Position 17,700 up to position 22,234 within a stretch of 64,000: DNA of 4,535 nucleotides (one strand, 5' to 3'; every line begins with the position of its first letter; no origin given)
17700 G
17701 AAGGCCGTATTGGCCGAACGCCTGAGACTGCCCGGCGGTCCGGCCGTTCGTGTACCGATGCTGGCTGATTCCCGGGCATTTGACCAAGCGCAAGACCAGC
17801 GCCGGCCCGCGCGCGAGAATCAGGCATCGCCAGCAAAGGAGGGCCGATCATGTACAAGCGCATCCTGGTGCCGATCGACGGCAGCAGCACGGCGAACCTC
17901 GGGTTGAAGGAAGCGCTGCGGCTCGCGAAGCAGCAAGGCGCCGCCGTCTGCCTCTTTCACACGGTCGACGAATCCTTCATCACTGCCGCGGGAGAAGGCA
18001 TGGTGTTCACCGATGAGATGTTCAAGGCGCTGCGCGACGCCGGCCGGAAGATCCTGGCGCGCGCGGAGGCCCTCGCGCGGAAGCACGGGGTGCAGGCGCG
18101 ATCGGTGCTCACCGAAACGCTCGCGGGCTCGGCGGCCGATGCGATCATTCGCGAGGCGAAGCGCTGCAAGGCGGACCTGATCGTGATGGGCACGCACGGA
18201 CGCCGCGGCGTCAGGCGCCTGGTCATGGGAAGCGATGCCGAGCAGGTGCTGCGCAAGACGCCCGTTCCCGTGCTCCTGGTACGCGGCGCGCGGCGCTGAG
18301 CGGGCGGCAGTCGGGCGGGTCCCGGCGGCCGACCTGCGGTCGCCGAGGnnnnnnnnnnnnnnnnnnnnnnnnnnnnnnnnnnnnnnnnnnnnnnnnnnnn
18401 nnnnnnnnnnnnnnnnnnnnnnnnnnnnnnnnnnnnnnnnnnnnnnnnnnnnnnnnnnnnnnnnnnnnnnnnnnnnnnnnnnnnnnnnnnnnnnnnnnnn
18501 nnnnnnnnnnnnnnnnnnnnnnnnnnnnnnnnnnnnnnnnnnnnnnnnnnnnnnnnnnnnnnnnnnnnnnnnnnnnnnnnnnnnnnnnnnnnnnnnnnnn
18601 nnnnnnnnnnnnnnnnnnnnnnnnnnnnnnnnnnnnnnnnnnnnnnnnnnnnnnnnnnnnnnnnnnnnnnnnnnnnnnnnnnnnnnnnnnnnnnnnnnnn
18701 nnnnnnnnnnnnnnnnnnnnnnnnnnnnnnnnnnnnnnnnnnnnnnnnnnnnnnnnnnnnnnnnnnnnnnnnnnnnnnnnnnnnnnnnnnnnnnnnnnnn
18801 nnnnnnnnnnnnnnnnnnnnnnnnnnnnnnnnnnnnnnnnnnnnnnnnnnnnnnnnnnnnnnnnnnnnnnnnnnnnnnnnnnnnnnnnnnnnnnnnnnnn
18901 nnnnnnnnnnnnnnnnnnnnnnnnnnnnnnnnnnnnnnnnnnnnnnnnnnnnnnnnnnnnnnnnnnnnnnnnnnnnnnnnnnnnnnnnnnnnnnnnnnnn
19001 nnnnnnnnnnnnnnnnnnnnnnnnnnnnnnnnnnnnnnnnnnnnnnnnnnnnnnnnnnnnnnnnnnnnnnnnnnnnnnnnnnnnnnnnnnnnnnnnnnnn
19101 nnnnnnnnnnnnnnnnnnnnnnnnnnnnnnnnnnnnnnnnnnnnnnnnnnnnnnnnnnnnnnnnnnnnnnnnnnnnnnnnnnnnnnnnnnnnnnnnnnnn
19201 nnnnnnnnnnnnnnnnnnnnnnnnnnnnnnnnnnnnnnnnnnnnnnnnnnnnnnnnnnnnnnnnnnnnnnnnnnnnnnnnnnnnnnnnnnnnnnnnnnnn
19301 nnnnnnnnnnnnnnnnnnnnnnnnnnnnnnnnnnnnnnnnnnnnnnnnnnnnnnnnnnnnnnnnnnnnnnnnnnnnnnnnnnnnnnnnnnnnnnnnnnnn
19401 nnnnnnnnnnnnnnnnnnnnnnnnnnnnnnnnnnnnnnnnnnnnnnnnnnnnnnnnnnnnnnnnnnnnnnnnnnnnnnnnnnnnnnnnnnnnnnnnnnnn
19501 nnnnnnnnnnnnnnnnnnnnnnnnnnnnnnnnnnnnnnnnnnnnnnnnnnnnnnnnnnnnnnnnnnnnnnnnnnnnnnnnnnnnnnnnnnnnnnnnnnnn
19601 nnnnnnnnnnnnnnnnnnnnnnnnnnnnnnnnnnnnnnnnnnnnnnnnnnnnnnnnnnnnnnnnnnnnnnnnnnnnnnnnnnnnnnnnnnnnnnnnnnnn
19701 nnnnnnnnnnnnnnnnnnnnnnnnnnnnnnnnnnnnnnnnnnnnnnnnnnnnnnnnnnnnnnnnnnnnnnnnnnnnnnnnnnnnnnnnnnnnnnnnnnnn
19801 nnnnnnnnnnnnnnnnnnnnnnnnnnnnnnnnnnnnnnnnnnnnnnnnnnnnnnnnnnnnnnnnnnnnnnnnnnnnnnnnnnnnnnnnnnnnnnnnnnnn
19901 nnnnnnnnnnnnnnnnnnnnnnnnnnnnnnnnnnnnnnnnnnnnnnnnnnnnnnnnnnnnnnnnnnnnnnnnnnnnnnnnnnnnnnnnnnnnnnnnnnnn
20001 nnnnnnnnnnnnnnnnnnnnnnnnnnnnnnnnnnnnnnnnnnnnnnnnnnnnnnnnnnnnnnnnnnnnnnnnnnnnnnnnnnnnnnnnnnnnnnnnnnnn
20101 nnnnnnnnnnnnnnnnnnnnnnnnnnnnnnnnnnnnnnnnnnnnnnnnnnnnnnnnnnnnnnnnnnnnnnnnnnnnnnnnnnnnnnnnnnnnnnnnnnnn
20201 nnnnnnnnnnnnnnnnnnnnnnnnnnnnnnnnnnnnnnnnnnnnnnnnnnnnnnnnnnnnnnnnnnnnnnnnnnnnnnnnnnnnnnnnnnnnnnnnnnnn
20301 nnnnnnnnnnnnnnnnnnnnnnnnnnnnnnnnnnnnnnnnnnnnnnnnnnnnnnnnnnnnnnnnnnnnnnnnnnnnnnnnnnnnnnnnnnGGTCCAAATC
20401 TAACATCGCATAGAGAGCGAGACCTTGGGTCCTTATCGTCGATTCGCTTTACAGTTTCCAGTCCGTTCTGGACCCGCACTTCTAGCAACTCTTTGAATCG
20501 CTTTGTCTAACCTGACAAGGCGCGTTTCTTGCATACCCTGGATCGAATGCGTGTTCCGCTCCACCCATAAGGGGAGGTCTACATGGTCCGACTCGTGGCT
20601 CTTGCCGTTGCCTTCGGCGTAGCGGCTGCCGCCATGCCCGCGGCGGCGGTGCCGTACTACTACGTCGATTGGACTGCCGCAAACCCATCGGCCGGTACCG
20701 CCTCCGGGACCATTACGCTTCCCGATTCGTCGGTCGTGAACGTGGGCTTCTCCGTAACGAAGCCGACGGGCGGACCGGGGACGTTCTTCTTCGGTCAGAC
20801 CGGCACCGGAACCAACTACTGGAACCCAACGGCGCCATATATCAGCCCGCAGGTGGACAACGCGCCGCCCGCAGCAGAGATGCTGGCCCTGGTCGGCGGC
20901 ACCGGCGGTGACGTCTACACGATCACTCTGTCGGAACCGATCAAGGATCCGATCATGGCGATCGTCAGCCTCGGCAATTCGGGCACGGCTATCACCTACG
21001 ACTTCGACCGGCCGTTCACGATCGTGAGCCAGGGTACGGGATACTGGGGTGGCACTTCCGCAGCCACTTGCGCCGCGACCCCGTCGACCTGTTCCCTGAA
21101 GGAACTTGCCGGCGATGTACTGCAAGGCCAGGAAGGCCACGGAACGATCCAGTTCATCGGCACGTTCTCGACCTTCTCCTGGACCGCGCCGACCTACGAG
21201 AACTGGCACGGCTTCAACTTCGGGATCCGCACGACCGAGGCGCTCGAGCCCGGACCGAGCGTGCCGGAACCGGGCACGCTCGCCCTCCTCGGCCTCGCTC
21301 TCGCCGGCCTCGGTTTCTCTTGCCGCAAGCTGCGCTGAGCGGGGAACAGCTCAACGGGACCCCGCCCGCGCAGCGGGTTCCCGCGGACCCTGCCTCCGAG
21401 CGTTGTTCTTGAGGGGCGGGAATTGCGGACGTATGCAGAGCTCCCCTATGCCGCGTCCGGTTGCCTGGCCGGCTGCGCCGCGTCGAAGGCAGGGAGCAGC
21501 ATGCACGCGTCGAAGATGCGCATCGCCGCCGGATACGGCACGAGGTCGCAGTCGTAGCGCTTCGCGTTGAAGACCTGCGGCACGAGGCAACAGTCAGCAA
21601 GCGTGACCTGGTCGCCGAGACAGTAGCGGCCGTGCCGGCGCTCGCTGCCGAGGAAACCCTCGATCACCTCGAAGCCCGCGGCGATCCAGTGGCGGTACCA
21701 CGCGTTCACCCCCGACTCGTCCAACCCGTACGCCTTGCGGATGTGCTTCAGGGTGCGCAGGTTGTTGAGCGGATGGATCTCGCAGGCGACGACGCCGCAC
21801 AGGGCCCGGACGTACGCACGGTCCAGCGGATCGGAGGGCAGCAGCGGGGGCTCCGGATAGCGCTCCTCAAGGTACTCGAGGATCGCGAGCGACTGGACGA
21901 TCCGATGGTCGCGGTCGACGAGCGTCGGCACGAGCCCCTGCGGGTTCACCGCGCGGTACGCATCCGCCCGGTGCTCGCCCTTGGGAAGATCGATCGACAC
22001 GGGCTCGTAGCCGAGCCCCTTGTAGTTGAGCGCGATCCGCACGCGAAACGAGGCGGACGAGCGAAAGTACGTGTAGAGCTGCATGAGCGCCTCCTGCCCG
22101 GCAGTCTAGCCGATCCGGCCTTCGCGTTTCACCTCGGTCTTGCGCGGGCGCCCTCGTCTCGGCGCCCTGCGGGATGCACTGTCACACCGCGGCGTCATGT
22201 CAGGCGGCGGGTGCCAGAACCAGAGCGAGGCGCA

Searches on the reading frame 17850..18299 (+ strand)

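Call 78: search_protein_families(library=pfam, proteins=[window:17850-18299:+], max_evalue=0.00001)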
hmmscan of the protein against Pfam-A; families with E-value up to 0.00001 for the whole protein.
window:17850-18299:+ (149 aa): 1 family
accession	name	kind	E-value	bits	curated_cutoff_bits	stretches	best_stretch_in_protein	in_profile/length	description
PF00582.32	Usp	-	3.1e-34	119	24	1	1-145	1-141/141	Universal stress protein family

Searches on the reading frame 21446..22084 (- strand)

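Call 78: search_protein_families(library=pfam, proteins=[window:21446-22084:-], max_evalue=0.00001)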
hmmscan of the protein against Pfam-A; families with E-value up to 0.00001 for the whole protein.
window:21446-22084:- (212 aa): 4 families
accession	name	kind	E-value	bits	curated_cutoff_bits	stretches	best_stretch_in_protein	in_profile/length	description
PF13417.12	GST_N_3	-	9.2e-18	64.8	22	1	3-80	1-75/75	Glutathione S-transferase, N-terminal domain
PF02798.26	GST_N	-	2.4e-16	60.2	20.9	1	1-73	3-75/76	Glutathione S-transferase, N-terminal domain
PF13409.12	GST_N_2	-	3.8e-15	56.7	25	1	9-75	2-70/70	Glutathione S-transferase, N-terminal domain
PF13410.11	GST_C_2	-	8.2e-06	26.3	24.9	0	128-178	2-51/69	Glutathione S-transferase, C-terminal domain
